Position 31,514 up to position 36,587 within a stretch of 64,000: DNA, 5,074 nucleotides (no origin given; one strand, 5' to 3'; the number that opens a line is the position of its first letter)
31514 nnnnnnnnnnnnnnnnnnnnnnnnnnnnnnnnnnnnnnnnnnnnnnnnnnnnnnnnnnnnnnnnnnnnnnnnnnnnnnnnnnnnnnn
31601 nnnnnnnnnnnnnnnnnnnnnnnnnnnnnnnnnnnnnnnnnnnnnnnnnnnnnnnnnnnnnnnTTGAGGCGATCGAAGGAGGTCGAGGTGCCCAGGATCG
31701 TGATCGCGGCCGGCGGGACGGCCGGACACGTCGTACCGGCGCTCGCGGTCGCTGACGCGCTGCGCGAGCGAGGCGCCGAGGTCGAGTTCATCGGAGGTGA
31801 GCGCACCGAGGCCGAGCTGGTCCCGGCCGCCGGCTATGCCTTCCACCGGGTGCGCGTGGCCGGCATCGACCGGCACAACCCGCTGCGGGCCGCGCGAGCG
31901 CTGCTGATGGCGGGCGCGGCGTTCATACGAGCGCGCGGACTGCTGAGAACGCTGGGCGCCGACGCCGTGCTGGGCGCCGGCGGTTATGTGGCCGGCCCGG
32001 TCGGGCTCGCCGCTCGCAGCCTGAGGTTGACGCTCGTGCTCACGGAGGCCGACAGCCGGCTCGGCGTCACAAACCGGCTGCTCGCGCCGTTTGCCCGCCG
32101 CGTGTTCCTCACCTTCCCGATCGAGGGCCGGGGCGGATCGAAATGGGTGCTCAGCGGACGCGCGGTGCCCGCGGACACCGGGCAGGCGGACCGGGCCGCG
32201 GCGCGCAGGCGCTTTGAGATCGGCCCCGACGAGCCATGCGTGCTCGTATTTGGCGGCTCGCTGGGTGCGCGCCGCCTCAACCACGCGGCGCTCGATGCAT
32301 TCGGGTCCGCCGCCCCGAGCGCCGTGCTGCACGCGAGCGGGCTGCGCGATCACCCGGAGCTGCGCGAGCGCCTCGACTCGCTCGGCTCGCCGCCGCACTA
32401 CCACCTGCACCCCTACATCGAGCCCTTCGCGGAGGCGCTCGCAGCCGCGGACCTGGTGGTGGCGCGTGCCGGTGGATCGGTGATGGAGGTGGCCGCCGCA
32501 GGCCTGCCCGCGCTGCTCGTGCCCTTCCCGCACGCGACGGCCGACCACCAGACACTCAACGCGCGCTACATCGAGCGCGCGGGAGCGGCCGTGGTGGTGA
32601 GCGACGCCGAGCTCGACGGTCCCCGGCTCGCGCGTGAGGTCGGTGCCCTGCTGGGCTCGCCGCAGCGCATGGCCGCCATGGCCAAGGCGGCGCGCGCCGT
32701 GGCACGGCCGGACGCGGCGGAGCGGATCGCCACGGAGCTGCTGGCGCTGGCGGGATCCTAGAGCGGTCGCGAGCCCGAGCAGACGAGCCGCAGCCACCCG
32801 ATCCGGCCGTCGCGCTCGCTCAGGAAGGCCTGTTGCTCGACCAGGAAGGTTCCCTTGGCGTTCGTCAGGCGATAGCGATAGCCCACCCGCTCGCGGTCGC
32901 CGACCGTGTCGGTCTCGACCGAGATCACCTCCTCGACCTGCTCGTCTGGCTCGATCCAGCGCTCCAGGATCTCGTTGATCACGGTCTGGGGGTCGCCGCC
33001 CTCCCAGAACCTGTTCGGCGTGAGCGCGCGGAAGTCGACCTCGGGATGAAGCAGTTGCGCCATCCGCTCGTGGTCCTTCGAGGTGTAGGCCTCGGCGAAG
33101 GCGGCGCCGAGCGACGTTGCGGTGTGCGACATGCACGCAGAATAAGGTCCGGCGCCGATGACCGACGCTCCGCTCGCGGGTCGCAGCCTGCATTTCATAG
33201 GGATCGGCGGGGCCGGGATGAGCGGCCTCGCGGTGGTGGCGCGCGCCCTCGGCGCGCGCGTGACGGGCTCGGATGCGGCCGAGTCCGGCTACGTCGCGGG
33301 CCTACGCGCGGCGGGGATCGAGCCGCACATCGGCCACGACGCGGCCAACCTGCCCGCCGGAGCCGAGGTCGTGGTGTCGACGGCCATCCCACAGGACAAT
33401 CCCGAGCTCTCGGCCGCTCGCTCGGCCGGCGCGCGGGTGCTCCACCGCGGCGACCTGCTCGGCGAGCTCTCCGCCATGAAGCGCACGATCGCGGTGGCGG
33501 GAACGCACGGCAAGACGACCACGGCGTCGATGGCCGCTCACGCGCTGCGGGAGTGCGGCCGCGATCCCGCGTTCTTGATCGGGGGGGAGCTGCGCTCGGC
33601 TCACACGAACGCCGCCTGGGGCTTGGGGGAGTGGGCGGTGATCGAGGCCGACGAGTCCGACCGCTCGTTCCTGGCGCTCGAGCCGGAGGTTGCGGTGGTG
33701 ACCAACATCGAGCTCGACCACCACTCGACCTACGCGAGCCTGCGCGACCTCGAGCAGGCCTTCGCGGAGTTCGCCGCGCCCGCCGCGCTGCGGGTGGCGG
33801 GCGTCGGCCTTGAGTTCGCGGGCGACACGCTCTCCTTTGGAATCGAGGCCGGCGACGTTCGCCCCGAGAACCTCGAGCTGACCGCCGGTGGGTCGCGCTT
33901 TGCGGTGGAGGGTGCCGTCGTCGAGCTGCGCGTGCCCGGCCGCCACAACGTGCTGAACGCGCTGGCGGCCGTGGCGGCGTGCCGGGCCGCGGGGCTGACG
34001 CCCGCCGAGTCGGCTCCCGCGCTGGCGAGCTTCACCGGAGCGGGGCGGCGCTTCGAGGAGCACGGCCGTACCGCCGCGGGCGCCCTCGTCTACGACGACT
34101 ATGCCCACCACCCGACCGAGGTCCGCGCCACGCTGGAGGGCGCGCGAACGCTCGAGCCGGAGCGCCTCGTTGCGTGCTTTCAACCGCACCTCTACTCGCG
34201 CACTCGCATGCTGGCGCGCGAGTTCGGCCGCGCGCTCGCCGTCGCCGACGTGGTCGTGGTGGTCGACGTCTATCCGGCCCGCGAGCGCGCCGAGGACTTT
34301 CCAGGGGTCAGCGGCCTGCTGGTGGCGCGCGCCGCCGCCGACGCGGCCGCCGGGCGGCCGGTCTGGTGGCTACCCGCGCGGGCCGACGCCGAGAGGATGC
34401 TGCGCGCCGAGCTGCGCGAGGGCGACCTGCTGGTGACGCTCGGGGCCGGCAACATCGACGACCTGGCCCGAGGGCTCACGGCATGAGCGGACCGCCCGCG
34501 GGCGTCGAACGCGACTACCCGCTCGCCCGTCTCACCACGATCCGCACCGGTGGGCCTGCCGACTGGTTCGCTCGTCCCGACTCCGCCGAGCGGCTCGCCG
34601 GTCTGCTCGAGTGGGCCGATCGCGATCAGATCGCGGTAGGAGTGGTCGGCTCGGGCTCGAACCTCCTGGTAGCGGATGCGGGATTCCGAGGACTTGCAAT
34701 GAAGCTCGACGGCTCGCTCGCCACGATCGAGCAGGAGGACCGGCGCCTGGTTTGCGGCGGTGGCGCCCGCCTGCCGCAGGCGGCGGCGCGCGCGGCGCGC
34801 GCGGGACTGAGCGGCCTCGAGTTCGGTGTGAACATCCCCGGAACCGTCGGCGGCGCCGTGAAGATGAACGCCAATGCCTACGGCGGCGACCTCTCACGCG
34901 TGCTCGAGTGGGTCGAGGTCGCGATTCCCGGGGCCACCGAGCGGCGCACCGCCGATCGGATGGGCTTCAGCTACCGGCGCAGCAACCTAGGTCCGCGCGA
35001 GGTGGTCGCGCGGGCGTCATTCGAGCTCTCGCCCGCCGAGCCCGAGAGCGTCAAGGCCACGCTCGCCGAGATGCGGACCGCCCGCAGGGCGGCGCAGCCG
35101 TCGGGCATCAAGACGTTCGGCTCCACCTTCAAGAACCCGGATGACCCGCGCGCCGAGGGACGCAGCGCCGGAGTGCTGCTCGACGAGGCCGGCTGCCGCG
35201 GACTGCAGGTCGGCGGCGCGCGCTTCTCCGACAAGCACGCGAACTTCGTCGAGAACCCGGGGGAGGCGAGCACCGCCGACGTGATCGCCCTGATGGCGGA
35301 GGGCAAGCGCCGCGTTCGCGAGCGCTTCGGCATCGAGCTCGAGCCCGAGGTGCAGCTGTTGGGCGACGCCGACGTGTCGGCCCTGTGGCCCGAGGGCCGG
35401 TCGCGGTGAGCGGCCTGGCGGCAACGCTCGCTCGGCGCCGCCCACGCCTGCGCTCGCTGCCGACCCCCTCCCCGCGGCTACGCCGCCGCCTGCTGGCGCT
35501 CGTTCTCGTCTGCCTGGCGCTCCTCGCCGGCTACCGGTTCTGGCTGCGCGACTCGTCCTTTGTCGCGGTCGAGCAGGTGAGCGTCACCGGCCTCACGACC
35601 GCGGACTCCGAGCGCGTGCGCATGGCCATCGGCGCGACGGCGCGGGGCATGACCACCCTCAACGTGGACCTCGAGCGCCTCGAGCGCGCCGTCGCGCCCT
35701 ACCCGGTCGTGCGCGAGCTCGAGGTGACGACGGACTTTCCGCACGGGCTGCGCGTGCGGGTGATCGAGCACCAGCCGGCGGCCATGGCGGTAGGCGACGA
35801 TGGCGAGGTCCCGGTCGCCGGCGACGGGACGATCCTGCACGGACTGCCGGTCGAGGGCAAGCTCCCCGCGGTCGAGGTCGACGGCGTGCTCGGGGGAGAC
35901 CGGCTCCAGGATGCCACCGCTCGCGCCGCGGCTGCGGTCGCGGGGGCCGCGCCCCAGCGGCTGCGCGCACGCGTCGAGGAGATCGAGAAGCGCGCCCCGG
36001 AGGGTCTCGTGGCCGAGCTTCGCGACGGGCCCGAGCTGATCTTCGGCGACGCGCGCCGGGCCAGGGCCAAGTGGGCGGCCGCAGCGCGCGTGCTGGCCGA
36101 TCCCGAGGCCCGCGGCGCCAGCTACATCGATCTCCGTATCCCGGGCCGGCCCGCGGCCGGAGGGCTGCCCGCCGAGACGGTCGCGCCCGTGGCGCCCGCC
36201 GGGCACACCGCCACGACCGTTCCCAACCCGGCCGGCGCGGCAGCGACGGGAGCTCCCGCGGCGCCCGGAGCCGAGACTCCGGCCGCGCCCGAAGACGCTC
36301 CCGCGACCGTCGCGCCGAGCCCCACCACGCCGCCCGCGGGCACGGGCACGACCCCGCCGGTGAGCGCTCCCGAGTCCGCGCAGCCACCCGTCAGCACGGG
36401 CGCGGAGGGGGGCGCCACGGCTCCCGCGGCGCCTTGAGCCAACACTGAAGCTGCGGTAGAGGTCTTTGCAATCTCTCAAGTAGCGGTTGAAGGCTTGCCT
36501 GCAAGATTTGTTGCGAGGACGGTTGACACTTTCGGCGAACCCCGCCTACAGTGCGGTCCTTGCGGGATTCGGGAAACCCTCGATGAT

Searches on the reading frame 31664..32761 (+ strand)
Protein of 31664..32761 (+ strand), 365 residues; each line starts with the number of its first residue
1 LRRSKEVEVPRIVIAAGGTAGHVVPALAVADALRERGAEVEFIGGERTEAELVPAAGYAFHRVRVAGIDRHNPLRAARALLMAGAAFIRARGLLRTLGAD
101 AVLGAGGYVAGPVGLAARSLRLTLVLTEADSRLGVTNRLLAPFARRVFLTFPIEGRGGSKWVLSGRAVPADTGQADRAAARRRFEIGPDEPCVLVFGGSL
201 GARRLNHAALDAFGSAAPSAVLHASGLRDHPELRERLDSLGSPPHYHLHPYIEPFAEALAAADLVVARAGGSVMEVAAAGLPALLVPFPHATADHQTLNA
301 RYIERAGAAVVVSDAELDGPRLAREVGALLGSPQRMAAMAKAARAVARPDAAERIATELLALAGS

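Call 20: search_protein_families(library=pfam, proteins=[window:31664-32761:+], max_evalue=0.001)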
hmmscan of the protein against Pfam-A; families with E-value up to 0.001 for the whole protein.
window:31664-32761:+ (365 aa): 4 families
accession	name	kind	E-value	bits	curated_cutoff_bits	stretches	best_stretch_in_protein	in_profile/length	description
PF04101.22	Glyco_tran_28_C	-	6.5e-33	114.5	22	1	193-355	2-166/166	Glycosyltransferase family 28 C-terminal domain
PF03033.26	Glyco_transf_28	-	1.1e-28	100.5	26.2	1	12-148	1-138/139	Glycosyltransferase family 28 N-terminal domain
PF06722.18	EryCIII-like_C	-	6.5e-05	23.4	31.7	1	254-361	40-144/145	Erythromycin biosynthesis protein CIII-like, C-terminal domain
PF13692.12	Glyco_trans_1_4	-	0.00029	21.6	27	0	208-288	19-108/142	Glycosyl transferases group 1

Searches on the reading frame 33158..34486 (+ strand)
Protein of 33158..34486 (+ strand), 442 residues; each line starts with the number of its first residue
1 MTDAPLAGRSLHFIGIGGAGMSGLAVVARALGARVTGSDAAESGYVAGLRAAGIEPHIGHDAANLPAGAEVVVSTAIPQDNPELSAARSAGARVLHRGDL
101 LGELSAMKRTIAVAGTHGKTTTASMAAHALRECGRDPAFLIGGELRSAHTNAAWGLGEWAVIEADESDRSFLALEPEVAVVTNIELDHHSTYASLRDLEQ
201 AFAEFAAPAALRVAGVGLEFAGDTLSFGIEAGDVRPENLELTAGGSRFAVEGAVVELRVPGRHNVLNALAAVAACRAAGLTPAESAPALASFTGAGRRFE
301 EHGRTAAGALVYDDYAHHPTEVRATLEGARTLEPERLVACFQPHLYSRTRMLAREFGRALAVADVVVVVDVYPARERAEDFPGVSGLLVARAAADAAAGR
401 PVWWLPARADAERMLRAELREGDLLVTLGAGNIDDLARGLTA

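Call 20: search_protein_families(library=pfam, proteins=[window:33158-34486:+], max_evalue=0.001)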
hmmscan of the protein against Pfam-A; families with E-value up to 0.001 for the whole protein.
window:33158-34486:+ (442 aa): 3 families
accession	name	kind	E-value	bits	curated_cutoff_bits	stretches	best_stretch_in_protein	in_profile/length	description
PF01225.30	Mur_ligase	-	3.2e-25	88.8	21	1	11-108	2-94/95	Mur ligase family, catalytic domain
PF02875.26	Mur_ligase_C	-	1.4e-19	71.6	28.4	1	297-431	1-127/127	Mur ligase, glutamate ligase domain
PF08245.18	Mur_ligase_M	-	3e-17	63.7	24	1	113-275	1-200/200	Mur ligase middle domain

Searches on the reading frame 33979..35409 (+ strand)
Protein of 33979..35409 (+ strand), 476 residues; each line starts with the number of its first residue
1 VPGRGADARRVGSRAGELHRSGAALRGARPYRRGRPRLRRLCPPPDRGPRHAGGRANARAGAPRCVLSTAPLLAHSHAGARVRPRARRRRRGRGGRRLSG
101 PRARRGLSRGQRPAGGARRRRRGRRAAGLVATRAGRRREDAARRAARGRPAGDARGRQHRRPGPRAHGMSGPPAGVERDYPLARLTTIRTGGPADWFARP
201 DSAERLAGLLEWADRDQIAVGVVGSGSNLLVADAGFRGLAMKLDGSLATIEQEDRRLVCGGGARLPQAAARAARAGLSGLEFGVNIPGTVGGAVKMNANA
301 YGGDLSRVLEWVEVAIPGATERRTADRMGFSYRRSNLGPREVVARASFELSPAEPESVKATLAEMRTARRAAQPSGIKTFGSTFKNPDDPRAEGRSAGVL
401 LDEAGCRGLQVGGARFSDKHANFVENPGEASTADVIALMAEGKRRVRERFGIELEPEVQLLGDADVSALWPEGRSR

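Call 55: search_protein_families(library=pfam, proteins=[window:33979-35409:+], max_evalue=0.05)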
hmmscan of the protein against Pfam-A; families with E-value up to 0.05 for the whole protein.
window:33979-35409:+ (476 aa): 2 families
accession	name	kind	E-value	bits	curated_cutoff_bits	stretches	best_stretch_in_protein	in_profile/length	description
PF02873.21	MurB_C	-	3.4e-29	101.4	27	1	358-460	2-98/99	UDP-N-acetylenolpyruvoylglucosamine reductase, C-terminal domain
PF01565.28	FAD_binding_4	-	1.3e-17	64.3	26.4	1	197-317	4-131/139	FAD binding domain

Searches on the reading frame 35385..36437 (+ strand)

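Call 20: search_protein_families(library=pfam, proteins=[window:35385-36437:+], max_evalue=0.001)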
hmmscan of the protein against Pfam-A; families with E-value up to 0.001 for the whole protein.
window:35385-36437:+ (350 aa): 2 families
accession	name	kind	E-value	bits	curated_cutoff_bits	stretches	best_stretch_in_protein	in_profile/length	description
PF08478.15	POTRA_1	-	1.4e-09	38.5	23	1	61-129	2-69/69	POTRA domain, FtsQ-type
PF03799.20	FtsQ_DivIB_C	-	1.2e-07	33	21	1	139-251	7-114/114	Cell division protein FtsQ/DivIB, C-terminal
